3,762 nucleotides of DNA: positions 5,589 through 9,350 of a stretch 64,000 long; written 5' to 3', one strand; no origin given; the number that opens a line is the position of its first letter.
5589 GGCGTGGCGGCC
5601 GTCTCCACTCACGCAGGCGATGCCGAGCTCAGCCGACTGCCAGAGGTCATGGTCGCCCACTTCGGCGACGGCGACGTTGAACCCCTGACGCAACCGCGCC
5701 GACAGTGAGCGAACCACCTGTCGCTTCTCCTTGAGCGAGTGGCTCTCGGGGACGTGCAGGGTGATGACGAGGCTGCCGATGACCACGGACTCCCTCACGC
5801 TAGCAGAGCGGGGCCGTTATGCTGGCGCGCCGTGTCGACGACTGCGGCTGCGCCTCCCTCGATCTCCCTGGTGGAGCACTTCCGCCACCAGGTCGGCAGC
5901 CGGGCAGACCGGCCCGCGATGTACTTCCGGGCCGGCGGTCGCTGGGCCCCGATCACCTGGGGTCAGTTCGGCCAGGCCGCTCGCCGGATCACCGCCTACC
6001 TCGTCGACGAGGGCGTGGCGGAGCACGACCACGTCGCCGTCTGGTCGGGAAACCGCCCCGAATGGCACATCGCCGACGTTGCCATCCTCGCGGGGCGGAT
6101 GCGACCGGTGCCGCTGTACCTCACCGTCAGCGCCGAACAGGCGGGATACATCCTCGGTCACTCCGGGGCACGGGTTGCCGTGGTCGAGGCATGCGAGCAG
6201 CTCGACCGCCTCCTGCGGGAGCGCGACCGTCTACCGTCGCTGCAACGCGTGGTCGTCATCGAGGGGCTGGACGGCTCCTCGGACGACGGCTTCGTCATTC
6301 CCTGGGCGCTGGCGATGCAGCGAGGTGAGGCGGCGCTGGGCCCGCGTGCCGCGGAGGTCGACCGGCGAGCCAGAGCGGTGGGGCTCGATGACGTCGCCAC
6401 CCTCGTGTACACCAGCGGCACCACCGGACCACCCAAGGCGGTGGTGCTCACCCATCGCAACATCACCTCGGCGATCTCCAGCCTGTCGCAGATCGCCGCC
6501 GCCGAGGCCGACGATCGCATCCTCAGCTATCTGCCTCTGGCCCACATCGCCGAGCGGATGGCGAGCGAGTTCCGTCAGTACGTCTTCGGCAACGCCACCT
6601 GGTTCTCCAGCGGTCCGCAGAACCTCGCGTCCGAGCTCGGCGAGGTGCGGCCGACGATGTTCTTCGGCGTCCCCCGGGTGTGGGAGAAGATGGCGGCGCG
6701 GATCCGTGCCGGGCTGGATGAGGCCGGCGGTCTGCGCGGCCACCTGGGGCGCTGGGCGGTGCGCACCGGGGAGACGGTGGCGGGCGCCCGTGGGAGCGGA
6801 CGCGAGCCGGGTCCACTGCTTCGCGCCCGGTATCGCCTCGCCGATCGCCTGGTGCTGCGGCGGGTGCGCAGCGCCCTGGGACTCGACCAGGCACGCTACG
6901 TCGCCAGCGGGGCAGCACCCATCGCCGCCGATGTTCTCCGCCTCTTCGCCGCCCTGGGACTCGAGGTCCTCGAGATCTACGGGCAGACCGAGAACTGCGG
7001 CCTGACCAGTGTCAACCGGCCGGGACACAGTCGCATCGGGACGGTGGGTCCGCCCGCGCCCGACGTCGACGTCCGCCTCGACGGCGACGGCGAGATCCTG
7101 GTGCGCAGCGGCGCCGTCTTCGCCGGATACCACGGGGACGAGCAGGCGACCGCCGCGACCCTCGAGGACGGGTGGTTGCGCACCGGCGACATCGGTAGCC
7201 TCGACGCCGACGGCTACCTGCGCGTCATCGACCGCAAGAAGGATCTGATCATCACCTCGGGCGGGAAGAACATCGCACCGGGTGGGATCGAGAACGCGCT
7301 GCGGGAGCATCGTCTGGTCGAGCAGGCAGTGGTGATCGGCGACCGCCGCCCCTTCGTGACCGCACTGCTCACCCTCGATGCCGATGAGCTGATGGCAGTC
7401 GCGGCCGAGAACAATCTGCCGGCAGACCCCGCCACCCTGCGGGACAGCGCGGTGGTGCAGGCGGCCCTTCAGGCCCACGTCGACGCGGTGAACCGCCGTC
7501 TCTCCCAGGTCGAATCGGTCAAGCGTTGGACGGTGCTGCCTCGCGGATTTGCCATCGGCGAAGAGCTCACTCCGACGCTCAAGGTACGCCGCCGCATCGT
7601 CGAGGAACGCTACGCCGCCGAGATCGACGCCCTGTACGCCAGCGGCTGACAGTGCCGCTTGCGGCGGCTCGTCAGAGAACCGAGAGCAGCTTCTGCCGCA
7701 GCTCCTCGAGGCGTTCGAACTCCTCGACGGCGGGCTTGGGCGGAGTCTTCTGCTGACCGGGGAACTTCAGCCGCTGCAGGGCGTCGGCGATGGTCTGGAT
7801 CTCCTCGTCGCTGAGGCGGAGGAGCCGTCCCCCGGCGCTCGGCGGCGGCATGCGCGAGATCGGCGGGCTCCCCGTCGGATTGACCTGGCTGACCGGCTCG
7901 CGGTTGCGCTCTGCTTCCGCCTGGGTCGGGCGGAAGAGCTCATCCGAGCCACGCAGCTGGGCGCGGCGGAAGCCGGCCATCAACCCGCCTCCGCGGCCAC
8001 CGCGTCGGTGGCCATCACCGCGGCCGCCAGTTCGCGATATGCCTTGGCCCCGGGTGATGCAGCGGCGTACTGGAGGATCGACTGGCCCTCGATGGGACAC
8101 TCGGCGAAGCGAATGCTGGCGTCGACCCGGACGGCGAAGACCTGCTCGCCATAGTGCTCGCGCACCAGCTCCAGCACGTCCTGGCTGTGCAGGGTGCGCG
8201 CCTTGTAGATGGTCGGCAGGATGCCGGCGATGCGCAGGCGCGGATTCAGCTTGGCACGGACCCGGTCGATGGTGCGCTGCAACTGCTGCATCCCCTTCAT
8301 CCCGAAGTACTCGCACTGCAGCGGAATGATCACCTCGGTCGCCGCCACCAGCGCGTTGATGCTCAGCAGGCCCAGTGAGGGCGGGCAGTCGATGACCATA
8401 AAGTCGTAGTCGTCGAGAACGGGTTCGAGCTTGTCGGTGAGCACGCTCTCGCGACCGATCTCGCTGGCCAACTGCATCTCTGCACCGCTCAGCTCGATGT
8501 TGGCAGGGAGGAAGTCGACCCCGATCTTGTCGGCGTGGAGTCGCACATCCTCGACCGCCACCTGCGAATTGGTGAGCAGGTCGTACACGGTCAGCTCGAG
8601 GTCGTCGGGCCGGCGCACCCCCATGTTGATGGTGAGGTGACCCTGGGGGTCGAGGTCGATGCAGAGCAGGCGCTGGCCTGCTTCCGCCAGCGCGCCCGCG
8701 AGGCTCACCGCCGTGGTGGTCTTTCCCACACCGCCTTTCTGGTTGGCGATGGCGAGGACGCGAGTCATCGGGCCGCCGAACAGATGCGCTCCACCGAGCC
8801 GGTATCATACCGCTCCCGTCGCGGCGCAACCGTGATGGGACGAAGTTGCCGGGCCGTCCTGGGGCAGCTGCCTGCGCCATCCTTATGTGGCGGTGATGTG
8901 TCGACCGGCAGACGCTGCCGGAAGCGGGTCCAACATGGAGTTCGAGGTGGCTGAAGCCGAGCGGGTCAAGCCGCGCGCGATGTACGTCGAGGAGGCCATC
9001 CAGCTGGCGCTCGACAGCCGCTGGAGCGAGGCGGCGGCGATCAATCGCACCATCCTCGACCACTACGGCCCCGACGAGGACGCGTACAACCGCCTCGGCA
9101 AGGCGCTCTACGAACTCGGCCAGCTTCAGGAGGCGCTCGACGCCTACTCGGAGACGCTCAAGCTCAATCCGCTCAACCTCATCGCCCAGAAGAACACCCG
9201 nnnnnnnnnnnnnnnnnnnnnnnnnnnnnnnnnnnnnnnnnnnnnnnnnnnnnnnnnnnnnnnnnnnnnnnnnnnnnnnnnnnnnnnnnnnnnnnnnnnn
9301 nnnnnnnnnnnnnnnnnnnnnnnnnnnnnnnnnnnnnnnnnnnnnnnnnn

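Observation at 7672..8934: Chromosomal orphan ParA translationally coupled to a 102-aa Arg-rich/RHH-like adaptor, with a perfect 13-bp palindrome upstream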

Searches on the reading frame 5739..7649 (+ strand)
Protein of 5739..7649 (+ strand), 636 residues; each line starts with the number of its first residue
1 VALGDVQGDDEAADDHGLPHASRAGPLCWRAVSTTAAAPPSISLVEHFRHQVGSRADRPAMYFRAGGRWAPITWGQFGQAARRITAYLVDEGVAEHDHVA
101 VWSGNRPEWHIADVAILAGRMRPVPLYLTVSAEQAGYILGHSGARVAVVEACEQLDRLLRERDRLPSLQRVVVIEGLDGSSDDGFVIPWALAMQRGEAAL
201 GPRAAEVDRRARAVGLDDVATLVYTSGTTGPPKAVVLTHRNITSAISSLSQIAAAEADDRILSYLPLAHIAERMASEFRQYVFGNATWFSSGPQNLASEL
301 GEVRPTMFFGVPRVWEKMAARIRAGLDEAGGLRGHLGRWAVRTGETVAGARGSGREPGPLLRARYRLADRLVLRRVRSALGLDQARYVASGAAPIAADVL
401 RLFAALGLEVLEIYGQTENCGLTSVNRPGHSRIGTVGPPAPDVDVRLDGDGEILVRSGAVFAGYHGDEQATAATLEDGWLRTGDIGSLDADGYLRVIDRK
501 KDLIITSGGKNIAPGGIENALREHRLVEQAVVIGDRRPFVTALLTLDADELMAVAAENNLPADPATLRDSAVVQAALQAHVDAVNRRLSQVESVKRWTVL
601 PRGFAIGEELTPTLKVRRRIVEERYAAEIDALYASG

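Call 6: search_protein_families(library=pfam, proteins=[window:5739-7649:+], max_evalue=0.01)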
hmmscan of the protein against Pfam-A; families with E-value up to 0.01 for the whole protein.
window:5739-7649:+ (636 aa): 2 families
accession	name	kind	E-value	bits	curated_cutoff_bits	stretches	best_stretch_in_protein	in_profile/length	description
PF00501.34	AMP-binding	-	7.5e-68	229.5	29.9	1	48-465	1-384/384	AMP-binding enzyme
PF23562.2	AMP-binding_C_3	-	5e-14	53.2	20.8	1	502-635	2-122/124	AMP-binding enzyme C-terminal domain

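Call 7: search_protein_families(library=ncbifam, proteins=[window:5739-7649:+], max_evalue=0.01)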
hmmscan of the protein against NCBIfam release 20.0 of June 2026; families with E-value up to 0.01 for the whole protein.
window:5739-7649:+ (636 aa): 102 families (the best 25 are shown)
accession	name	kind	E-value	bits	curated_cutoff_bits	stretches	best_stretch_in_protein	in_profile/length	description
NF038343.1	ligase_FadD11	exception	3.1e-129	432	950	1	52-635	9-583/585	fatty acid--CoA ligase FadD11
NF004837.0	PRK06187.1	subfamily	3.2e-75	253.4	476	2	382-535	285-456/531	long-chain-fatty-acid--CoA ligase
NF005801.1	PRK07656.1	equivalog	5.2e-61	206.8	657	2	376-534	272-436/500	FadD3 family acyl-CoA ligase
NF006182.0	PRK08316.1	subfamily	2.6e-50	171.4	663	2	391-537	294-453/523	fatty acyl-CoA synthetase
NF004114.0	PRK05605.1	equivalog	3.3e-50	171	766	3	369-570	324-532/575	long-chain-fatty-acid--CoA ligase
NF005714.0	PRK07529.1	subfamily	3.7e-49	167.6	632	2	385-534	340-508/640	acyl-CoA synthetase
NF005858.0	PRK07787.1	subfamily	3.3e-48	164.3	575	1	86-535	36-408/471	acyl-CoA synthetase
TIGR01923.1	menE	equivalog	7.9e-48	163.4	330.15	2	384-535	225-382/442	o-succinylbenzoate--CoA ligase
NF006181.0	PRK08314.1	subfamily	2.2e-45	155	705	2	29-282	11-268/563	long-chain-fatty-acid--CoA ligase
NF005702.0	PRK07514.1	subfamily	1.3e-44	152.4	558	2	384-534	271-433/506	malonyl-CoA synthase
NF002966.0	PRK03640.1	equivalog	1.9e-42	145.5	556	2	383-535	254-416/483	o-succinylbenzoate--CoA ligase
NF009233.0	PRK12583.1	subfamily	3.6e-42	144.5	832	2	409-534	345-483/558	fatty acid CoA ligase family protein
NF004822.0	PRK06178.1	equivalog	1.1e-40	139.9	782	2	42-271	37-268/571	acyl-CoA synthetase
NF006020.0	PRK08162.1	subfamily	3.2e-38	131.4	677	2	447-534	384-472/545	acyl-CoA synthetase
NF005857.1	PRK07786.1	exception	1.8e-37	129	733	2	386-535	285-447/513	fatty-acid--CoA ligase FadD5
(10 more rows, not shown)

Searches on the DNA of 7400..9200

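Call 40: search_rna_families(source=window, start=7400, end=9200, threshold=evalue, max_evalue=1)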
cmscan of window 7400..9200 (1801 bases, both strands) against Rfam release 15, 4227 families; matches with E-value up to 1: 0.
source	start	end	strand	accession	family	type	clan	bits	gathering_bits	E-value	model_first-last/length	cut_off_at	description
